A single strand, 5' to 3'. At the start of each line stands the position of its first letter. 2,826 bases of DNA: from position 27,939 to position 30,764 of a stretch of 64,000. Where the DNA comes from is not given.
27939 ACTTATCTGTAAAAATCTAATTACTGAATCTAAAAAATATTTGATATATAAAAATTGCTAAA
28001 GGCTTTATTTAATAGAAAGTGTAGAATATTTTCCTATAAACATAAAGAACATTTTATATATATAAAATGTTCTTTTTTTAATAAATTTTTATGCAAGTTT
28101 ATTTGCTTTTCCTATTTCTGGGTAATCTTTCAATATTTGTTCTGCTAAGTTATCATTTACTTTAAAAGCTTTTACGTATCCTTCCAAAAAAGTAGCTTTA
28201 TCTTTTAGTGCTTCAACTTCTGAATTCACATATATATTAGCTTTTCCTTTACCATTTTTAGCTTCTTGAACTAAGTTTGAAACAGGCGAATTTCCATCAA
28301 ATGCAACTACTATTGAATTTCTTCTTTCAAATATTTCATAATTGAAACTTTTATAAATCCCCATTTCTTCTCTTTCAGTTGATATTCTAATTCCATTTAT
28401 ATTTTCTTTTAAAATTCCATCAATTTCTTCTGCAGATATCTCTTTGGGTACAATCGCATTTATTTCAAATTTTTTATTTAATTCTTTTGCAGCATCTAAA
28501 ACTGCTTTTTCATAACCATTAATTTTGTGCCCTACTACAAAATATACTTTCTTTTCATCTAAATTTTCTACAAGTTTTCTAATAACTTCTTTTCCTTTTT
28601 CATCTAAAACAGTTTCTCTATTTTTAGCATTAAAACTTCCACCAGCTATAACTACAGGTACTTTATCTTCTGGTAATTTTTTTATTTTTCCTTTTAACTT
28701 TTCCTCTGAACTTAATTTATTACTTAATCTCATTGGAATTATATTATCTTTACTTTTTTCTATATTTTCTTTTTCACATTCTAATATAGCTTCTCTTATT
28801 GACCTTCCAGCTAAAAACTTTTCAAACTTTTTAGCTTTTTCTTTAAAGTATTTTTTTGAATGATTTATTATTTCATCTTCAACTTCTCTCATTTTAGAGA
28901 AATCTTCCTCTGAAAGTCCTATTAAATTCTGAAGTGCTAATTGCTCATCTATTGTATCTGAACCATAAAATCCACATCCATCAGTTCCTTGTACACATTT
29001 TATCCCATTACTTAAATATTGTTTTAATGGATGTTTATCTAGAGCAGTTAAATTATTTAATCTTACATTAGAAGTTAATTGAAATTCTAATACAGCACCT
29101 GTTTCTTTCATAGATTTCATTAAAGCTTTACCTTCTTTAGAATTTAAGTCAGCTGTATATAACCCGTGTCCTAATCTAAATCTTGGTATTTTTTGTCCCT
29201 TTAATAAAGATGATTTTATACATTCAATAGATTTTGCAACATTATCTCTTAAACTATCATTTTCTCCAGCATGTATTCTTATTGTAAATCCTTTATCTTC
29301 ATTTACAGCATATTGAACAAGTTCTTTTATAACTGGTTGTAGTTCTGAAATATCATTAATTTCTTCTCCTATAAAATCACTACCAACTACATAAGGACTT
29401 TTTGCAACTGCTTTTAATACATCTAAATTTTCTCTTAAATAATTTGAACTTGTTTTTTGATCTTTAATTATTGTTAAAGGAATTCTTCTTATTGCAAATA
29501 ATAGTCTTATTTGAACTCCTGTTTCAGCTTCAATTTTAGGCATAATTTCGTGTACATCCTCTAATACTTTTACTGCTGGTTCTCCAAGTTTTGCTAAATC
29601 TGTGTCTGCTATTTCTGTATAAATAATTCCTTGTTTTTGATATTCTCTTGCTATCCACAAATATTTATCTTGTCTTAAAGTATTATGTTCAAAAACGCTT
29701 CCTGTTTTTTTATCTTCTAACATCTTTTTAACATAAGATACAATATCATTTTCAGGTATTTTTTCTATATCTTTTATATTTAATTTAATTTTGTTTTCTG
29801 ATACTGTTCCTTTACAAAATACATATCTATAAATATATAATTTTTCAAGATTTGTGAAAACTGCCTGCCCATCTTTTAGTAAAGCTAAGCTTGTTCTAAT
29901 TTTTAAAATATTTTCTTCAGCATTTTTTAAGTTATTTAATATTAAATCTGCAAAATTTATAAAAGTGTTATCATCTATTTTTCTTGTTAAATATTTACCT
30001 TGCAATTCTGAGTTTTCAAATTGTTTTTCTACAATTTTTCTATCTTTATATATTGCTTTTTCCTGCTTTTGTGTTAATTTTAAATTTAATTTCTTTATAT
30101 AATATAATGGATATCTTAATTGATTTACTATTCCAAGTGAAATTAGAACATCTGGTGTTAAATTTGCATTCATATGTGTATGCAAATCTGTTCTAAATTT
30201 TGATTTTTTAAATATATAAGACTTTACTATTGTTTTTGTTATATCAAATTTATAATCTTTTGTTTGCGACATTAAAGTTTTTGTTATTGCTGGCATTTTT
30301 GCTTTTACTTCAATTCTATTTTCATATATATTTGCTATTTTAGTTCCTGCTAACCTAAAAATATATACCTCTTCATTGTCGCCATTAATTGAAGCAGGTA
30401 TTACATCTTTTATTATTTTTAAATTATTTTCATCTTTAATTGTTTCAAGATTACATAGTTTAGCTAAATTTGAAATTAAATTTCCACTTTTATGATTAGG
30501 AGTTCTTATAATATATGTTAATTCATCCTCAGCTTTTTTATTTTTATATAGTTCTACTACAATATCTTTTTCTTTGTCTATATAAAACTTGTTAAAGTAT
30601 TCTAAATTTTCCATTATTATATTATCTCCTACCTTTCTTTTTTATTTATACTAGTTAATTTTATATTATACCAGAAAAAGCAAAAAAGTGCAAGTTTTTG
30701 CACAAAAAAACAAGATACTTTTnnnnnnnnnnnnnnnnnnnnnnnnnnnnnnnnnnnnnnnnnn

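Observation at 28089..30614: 841-aa fusion of an adenosine-deaminase-like domain to a SLOG/LOG-like Rossmann domain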

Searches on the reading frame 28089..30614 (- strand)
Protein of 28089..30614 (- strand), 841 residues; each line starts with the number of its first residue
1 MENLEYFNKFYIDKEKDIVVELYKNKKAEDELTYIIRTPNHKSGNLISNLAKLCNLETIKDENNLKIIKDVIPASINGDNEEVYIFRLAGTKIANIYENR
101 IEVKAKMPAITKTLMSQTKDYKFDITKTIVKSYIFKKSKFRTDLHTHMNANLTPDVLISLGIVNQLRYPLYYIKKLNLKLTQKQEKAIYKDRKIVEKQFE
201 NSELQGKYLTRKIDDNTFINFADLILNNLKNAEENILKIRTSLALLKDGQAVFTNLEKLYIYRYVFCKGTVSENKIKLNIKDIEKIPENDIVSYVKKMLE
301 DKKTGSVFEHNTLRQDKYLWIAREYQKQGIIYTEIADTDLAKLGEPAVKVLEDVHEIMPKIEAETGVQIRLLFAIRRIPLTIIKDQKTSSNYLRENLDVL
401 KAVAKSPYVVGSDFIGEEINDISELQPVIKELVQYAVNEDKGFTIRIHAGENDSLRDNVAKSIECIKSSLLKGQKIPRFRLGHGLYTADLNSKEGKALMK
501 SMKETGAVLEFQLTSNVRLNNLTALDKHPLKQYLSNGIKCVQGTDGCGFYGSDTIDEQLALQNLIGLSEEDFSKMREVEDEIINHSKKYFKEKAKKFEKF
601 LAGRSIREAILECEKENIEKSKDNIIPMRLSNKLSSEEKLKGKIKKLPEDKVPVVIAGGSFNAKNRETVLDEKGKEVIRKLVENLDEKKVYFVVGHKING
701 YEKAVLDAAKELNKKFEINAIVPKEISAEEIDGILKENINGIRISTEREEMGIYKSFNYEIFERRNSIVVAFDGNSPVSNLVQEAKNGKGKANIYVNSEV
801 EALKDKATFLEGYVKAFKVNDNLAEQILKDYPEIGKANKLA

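Call 3: search_protein_families(library=pfam, proteins=[window:28089-30614:-], max_evalue=1)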
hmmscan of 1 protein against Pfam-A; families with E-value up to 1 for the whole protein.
window:28089-30614:- (841 aa): 2 families
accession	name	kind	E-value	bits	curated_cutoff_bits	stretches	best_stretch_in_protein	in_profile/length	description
PF00962.28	A_deaminase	-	2.1e-18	66.9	27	1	321-576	77-306/330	Adenosine deaminase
PF11916.13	Vac14_Fig4_bd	-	0.2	11.6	25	0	668-702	2-36/179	Vacuolar protein 14 C-terminal Fig4p binding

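Call 4: search_protein_families(library=ncbifam, proteins=[window:28089-30614:-], max_evalue=1)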
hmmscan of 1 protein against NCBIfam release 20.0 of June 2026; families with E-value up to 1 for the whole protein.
window:28089-30614:- (841 aa): 9 families
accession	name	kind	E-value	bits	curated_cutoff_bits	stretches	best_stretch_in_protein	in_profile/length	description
TIGR01430.1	aden_deam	equivalog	9.6e-15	54.4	216.55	1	322-575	77-301/323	adenosine deaminase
NF006848.0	PRK09358.1-3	equivalog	2.8e-13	49.8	426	1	323-577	77-303/325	adenosine deaminase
NF006846.0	PRK09358.1-1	equivalog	1.9e-12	46.9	459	1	409-582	163-315/333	adenosine deaminase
NF006850.0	PRK09358.1-6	equivalog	1.2e-08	34.2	419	1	435-583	181-315/334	adenosine deaminase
NF006854.0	PRK09358.3-1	equivalog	2.2e-07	30.3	530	1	480-575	222-312/344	adenosine deaminase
NF006849.0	PRK09358.1-5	equivalog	5.6e-06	25.6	494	1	479-576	224-316/350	adenosine deaminase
NF006847.0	PRK09358.1-2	equivalog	6.3e-05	21.9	412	1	404-575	169-330/364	adenosine deaminase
NF006859.0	PRK09358.3-6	equivalog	0.00023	20.4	549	1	513-559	233-278/299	adenosine deaminase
NF011991.0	PRK15447.1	equivalog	0.11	11.9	283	1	682-738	100-153/302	U32 family peptidase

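Call 5: search_protein_families(library=padloc, proteins=[window:28089-30614:-], max_evalue=1)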
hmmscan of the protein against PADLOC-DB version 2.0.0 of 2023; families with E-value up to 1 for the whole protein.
window:28089-30614:- (841 aa): 1 family
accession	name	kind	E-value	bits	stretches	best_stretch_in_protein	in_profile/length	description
PDLC01908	CARF5--CARF_ADA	-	3.3e-09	34.2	1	308-564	326-559/605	-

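Call 6: search_solved_structures(query=window:28089-30614:-, max_evalue=1, show_alignments=3)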
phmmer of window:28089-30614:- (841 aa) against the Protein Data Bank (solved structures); distinct sequences matched with E-value up to 1: 9.
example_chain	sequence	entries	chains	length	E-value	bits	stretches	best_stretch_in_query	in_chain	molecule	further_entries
3ewc_A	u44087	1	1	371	2.2e-09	39.3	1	410-579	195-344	Adenosine deaminase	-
2pgf_A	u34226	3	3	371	2.5e-09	39.1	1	410-578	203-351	adenosine deaminase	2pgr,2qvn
3ewd_A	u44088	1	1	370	2.5e-09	39.1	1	410-579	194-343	Adenosine deaminase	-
6ii7_A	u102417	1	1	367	2.2e-07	32.7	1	410-576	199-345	Adenosine deaminase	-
6n9m_A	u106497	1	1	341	1.4e-06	30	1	475-586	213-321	Adenosine deaminase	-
2amx_A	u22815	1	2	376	3e-05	25.6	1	433-573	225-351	adenosine deaminase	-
6n91_A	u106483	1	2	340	0.00059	21.4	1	405-573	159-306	Adenosine deaminase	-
3ou8_A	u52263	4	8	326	0.092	14.1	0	494-575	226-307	Adenosine deaminase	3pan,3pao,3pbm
9c67_A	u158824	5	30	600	0.69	11.2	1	479-586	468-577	Adenosine deaminase domain-containing protein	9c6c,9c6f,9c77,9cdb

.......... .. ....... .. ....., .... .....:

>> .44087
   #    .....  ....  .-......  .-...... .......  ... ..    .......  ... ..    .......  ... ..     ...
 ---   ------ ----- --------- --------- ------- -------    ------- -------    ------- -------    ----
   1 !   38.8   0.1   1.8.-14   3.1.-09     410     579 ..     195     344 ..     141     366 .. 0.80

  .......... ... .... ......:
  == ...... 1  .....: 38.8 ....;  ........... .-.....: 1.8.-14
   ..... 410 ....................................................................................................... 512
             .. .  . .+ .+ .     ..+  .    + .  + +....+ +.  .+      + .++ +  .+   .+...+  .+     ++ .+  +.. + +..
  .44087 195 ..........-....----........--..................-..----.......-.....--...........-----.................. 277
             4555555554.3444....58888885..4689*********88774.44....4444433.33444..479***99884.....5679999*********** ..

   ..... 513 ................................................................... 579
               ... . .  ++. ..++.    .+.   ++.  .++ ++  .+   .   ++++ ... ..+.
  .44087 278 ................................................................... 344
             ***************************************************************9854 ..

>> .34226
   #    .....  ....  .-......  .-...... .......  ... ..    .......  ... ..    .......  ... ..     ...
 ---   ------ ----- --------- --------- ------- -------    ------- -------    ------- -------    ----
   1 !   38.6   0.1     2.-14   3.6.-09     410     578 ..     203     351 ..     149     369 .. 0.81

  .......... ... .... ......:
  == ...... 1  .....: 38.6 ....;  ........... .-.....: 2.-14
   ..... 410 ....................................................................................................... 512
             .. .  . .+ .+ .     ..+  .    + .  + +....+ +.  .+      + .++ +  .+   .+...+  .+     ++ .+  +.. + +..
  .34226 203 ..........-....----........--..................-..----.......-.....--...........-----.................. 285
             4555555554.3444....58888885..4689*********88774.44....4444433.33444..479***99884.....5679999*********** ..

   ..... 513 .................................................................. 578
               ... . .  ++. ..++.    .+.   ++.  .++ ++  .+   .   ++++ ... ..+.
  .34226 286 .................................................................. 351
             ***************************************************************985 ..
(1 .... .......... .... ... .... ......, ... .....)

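Call 7: find_homologous_proteins(query=window:28089-30614:-, max_evalue=0.001)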
Query window:28089-30614:- (841 aa): 5582 proteins with E <= 0.001 among 8000 candidates; the best 120 are listed.
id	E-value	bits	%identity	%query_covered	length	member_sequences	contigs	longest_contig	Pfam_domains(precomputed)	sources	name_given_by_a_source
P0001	0.0e+0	1816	100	100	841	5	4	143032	PF00962.29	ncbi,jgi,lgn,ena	-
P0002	0.0e+0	1627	88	100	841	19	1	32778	PF00962.29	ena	-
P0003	0.0e+0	1619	87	100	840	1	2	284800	PF00962.29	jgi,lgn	-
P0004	0.0e+0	1617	87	100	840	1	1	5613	PF00962.29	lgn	-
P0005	0.0e+0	1616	87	100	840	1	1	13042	PF00962.29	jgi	-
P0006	0.0e+0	1614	87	100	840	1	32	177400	PF00962.29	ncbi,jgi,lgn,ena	jgi:adenosine deaminase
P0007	0.0e+0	1612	86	100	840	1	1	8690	PF00962.29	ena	-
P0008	0.0e+0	1611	87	100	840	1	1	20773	PF00962.29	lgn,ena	-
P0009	0.0e+0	1610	87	100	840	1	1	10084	PF00962.29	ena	-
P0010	0.0e+0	1610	86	100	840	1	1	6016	PF00962.29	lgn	-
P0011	0.0e+0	1610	87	100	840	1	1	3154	PF00962.29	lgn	-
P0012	0.0e+0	1609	87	100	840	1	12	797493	PF00962.29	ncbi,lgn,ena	-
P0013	0.0e+0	1609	87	100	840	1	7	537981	PF00962.29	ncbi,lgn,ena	-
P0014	0.0e+0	1608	86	100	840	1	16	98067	PF00962.29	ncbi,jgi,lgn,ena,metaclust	metaclust:\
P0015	0.0e+0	1607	87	100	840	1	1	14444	PF00962.29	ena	-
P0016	0.0e+0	1607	86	100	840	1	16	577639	PF00962.29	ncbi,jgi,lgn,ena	-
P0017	0.0e+0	1606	87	100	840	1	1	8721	PF00962.29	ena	-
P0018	0.0e+0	1604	87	100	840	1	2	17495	PF00962.29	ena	-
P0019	0.0e+0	1601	86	100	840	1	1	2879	PF00962.29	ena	-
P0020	0.0e+0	1601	87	100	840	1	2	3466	PF00962.29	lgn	-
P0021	0.0e+0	1574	85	99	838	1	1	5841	PF00962.29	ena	-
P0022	0.0e+0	1505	82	99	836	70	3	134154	PF00962.29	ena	-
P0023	0.0e+0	1477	81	99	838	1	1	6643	PF00962.29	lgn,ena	-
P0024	0.0e+0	1470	79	100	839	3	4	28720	PF00962.29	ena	-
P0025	0.0e+0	1468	80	100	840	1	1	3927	PF00962.29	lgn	-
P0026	0.0e+0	1468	79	100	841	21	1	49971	PF00962.29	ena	-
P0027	0.0e+0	1466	80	99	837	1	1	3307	PF00962.29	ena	-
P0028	0.0e+0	1466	80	100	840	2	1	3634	PF00962.29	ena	-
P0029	0.0e+0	1463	79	100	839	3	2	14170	PF00962.29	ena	-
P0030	0.0e+0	1458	79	100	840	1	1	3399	PF00962.29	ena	-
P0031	0.0e+0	1458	79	100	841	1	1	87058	PF00962.29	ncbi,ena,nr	ncbi:MAG: adenosine deaminase [Clostridia bacterium]|nr:adenosine deaminase [Clostridia bacterium]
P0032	0.0e+0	1457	80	100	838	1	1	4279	PF00962.29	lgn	-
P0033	0.0e+0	1456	80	99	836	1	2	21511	PF00962.29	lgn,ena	-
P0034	0.0e+0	1456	79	100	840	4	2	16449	PF00962.29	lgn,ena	-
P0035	0.0e+0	1453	79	99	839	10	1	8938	PF00962.29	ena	-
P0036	0.0e+0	1453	78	100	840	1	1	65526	PF00962.29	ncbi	-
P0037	0.0e+0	1453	79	100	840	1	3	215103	PF00962.29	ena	-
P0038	0.0e+0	1453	80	99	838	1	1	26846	PF00962.29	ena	-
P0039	0.0e+0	1453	80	100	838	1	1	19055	PF00962.29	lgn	-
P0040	0.0e+0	1453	79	100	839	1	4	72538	PF00962.29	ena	-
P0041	0.0e+0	1452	79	99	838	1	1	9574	PF00962.29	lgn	-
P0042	0.0e+0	1451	78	100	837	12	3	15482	PF00962.29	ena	-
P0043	0.0e+0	1451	79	99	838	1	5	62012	PF00962.29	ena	-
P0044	0.0e+0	1451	79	99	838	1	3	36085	PF00962.29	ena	-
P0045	0.0e+0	1450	79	99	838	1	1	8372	PF00962.29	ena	-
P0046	0.0e+0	1450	78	100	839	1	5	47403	PF00962.29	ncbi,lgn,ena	-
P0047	0.0e+0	1450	78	100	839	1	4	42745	PF00962.29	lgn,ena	-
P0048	0.0e+0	1450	79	99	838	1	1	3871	PF00962.29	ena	-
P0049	0.0e+0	1449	79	99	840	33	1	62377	PF00962.29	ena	-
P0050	0.0e+0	1449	79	99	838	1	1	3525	PF00962.29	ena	-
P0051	0.0e+0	1448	78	100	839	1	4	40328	PF00962.29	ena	-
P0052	0.0e+0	1448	79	99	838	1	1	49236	PF00962.29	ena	-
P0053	0.0e+0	1448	79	99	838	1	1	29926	PF00962.29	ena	-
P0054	0.0e+0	1447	80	99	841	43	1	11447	PF00962.29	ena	-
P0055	0.0e+0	1446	78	100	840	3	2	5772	PF00962.29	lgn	-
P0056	0.0e+0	1446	78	100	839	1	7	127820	PF00962.29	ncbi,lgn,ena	-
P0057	0.0e+0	1446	79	100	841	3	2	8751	PF00962.29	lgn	-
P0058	0.0e+0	1444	79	99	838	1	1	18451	PF00962.29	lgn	-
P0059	0.0e+0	1443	79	99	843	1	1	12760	PF00962.29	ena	-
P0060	0.0e+0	1440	78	100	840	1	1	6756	PF00962.29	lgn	-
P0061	0.0e+0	1439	78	100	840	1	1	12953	PF00962.29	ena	-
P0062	0.0e+0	1439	78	100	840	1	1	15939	PF00962.29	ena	-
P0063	0.0e+0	1438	78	100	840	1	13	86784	PF00962.29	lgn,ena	-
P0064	0.0e+0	1438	78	100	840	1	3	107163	PF00962.29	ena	-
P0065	0.0e+0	1438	79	99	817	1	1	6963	PF00962.29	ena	-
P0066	0.0e+0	1437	78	100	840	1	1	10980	PF00962.29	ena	-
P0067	0.0e+0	1417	78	100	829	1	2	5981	PF00962.29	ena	-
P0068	0.0e+0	1416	77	100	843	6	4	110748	PF00962.29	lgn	-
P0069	0.0e+0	1416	77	99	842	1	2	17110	PF00962.29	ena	-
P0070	0.0e+0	1412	77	99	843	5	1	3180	PF00962.29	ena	-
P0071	0.0e+0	1411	77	100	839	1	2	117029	PF00962.29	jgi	jgi:adenosine deaminase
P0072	0.0e+0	1409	77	99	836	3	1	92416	PF00962.29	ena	-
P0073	0.0e+0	1409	77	100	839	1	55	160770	PF00962.29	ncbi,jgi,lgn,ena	-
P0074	0.0e+0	1408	77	100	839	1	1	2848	PF00962.29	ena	-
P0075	0.0e+0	1407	77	100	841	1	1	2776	PF00962.29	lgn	-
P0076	0.0e+0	1407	77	100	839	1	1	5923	PF00962.29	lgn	-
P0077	0.0e+0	1407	77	100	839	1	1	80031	PF00962.29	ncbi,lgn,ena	-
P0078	0.0e+0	1407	77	100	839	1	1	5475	PF00962.29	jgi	-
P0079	0.0e+0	1403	77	99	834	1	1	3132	PF00962.29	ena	-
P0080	0.0e+0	1402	76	100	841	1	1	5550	PF00962.29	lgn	-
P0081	0.0e+0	1401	76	100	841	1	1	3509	PF00962.29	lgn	-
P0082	0.0e+0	1400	76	100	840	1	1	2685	PF00962.29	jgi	-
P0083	0.0e+0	1399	76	100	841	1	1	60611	PF00962.29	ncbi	-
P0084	0.0e+0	1398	76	100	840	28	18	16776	PF00962.29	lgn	-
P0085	0.0e+0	1397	77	99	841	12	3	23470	PF00962.29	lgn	-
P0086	0.0e+0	1394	75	99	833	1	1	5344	PF00962.29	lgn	-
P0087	0.0e+0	1394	76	99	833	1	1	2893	PF00962.29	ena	-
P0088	0.0e+0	1393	76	99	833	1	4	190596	PF00962.29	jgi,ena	-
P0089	0.0e+0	1393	76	99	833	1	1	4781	PF00962.29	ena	-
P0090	0.0e+0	1393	75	99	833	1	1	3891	PF00962.29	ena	-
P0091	0.0e+0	1391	75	99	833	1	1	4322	PF00962.29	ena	-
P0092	0.0e+0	1388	75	99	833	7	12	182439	PF00962.29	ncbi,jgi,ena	-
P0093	0.0e+0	1387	77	99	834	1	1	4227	PF00962.29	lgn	-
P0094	0.0e+0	1380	77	99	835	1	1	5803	PF00962.29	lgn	-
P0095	0.0e+0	1379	75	99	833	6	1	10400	PF00962.29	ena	-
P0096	0.0e+0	1379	79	94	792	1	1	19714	PF00962.29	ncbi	-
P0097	0.0e+0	1373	76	100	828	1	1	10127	PF00962.29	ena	-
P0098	0.0e+0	1370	76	99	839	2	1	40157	PF00962.29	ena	-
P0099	0.0e+0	1367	76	99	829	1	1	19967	PF00962.29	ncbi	-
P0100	0.0e+0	1366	76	100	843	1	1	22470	PF00962.29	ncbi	-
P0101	0.0e+0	1362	75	99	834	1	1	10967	PF00962.29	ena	-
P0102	0.0e+0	1361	75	99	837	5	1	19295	PF00962.29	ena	-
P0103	0.0e+0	1357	75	99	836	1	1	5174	PF00962.29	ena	-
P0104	0.0e+0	1357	75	99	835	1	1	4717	PF00962.29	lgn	-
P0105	0.0e+0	1354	74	99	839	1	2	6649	PF00962.29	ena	-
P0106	0.0e+0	1353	75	99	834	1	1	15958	PF00962.29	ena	-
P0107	0.0e+0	1350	74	100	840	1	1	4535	PF00962.29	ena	-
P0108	0.0e+0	1345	74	99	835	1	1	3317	PF00962.29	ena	-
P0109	0.0e+0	1324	73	99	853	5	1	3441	PF00962.29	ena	-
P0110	0.0e+0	1322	73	99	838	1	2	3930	PF00962.29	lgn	-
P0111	0.0e+0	1321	73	99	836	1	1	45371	PF00962.29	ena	-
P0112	0.0e+0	1318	73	99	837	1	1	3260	PF00962.29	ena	-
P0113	0.0e+0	1315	72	99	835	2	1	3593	PF00962.29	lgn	-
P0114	0.0e+0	1305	72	99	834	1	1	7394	PF00962.29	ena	-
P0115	0.0e+0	1298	72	99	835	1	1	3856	PF00962.29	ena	-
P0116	0.0e+0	1295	72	99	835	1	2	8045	PF00962.29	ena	-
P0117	0.0e+0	1294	72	99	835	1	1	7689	PF00962.29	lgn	-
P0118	0.0e+0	1293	72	99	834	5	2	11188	PF00962.29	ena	-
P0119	0.0e+0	1293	71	99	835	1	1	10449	PF00962.29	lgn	-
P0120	0.0e+0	1290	70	100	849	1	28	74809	PF00962.29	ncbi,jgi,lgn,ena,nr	ncbi:MAG: adenosine deaminase [Clostridia bacterium]|nr:adenosine deaminase [Clostridia bacterium]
